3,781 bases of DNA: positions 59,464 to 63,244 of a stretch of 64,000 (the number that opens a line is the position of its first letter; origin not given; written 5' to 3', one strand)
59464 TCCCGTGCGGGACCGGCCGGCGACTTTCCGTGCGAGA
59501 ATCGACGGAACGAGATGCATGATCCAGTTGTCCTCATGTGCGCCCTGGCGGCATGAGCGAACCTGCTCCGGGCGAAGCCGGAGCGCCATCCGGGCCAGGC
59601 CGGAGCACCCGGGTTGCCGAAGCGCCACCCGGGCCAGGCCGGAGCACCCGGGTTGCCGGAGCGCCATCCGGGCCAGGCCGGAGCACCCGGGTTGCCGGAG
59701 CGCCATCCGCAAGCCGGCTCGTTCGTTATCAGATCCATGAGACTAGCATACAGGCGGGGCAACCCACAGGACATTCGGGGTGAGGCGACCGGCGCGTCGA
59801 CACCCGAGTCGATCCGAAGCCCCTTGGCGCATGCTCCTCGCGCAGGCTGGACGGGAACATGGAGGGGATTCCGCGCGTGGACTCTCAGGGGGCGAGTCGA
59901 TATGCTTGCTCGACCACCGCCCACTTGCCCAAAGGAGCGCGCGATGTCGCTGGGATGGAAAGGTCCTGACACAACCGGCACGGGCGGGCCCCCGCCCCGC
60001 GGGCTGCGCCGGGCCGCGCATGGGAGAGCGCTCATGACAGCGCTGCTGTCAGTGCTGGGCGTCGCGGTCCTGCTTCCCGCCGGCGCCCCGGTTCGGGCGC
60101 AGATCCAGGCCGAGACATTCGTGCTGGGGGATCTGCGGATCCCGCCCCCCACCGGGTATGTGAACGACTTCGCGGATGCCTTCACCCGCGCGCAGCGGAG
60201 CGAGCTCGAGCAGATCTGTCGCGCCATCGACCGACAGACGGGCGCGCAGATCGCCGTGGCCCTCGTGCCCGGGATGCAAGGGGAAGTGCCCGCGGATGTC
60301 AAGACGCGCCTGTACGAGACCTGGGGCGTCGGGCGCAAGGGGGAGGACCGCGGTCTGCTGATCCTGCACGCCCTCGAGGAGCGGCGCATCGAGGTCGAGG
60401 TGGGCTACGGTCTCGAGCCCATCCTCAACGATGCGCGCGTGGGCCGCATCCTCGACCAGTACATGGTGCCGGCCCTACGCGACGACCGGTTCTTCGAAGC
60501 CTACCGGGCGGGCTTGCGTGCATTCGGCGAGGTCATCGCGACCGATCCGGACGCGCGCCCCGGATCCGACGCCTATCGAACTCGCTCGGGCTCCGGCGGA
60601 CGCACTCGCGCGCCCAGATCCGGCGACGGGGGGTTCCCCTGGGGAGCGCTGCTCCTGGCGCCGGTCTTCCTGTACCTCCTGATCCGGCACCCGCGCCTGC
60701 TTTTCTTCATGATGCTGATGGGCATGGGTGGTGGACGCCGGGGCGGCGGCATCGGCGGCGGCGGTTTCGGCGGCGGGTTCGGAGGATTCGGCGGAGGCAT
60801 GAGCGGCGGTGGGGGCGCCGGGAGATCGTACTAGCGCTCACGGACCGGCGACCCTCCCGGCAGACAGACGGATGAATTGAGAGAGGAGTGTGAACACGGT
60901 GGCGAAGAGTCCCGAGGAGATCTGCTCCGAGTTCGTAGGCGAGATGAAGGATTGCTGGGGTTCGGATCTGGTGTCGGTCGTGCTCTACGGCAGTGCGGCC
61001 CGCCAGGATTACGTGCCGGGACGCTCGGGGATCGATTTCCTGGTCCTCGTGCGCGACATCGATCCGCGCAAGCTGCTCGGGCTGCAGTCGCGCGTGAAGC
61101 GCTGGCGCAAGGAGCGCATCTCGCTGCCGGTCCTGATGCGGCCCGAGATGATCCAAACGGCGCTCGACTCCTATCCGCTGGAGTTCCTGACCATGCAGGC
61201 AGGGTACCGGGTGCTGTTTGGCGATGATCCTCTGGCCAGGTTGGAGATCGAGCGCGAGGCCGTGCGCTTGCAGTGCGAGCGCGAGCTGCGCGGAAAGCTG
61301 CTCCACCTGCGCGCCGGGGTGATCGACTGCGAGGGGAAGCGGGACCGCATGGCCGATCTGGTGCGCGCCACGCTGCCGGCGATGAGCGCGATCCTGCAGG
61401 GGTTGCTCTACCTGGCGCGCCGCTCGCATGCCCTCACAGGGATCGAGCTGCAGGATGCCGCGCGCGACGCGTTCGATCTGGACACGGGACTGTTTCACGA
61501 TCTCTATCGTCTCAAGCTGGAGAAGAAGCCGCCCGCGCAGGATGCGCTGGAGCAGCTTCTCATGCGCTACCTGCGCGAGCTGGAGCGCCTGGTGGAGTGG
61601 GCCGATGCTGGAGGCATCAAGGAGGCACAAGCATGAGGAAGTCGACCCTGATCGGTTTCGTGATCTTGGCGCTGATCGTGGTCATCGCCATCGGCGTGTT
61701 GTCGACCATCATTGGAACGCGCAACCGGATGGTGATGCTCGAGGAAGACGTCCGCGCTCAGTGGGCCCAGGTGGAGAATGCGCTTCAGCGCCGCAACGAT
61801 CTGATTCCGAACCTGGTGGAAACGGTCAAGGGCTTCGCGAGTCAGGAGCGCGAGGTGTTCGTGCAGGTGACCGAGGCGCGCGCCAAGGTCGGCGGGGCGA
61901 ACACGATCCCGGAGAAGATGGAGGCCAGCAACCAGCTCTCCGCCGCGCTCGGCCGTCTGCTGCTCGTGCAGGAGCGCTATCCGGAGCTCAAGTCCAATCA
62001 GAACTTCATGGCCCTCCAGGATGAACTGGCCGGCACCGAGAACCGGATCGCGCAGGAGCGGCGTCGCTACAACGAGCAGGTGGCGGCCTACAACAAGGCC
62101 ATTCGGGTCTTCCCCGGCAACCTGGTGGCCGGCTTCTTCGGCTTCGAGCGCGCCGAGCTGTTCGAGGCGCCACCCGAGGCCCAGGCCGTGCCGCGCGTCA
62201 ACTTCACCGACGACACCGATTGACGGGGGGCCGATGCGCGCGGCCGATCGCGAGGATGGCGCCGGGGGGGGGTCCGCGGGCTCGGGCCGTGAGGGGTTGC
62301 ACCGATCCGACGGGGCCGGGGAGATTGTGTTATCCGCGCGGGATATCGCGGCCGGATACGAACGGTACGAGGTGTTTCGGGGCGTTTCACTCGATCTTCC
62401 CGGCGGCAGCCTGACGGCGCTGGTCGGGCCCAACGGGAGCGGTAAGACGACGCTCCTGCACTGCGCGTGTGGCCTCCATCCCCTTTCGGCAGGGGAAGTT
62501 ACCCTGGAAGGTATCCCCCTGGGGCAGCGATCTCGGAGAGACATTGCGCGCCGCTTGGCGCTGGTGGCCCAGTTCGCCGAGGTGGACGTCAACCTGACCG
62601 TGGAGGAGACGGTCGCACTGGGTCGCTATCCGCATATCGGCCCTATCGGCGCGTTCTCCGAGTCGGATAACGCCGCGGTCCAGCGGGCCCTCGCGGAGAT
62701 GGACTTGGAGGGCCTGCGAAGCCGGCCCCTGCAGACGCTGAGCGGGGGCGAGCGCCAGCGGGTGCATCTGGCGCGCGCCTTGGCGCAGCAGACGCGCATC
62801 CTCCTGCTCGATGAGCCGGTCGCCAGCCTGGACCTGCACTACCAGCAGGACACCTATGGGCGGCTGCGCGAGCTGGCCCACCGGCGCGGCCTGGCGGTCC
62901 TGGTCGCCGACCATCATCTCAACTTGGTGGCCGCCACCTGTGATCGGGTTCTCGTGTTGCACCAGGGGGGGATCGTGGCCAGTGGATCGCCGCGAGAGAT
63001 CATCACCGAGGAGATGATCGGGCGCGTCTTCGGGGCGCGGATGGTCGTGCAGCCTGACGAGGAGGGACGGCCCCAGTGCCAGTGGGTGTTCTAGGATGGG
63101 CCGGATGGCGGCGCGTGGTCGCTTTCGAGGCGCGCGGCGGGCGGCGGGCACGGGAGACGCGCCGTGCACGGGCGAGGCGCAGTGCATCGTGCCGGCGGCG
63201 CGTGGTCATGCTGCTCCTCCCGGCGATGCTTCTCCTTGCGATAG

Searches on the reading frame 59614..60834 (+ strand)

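Call 49: search_protein_families(library=pfam, proteins=[window:59614-60834:+], max_evalue=0.001)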
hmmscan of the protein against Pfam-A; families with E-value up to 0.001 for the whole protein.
window:59614-60834:+ (406 aa): 1 family
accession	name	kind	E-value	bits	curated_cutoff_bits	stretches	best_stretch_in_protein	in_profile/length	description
PF04536.20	TPM_phosphatase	-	5.7e-35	120.5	22.1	1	183-306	1-124/125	TPM domain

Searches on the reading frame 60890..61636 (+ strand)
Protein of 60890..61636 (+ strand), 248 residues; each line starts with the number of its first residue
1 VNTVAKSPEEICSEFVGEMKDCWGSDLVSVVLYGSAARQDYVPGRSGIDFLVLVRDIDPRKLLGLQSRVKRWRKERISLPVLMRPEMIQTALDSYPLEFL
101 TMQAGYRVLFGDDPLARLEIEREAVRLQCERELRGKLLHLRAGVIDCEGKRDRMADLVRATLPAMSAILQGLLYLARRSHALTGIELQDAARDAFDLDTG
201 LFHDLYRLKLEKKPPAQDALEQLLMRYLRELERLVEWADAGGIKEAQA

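Call 49: search_protein_families(library=pfam, proteins=[window:60890-61636:+], max_evalue=0.001)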
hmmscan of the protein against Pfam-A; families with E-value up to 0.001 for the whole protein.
window:60890-61636:+ (248 aa): 1 family
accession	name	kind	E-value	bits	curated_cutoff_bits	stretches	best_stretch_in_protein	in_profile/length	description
PF01909.29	NTP_transf_2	-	6.7e-05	23.6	21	1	13-60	2-46/93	Nucleotidyltransferase domain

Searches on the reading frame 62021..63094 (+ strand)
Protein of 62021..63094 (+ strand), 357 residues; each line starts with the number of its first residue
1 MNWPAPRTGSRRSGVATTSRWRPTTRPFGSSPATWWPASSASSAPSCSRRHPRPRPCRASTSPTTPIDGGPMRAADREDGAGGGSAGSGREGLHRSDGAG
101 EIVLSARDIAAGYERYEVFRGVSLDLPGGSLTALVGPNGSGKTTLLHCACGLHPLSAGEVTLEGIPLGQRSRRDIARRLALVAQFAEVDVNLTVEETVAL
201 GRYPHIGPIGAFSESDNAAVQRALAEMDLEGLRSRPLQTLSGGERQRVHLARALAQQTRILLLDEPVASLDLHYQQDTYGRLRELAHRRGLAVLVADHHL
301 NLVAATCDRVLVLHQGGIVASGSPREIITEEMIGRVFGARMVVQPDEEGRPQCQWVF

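Call 49: search_protein_families(library=pfam, proteins=[window:62021-63094:+], max_evalue=0.001)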
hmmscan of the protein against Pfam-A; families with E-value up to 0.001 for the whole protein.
window:62021-63094:+ (357 aa): 4 families
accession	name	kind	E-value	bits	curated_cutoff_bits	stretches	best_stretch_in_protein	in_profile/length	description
PF00005.33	ABC_tran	-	9.9e-34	117.3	25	1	120-268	2-137/137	ABC transporter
PF13304.12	AAA_21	-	1.8e-07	32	27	1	131-148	1-18/304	AAA domain, putative AbiEii toxin, Type IV TA system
PF02463.25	SMC_N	-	2.1e-05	24.5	40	0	130-147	25-42/220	RecF/RecN/SMC N terminal domain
PF13476.12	AAA_23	-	4.2e-05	24.7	27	1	119-148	10-38/201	AAA domain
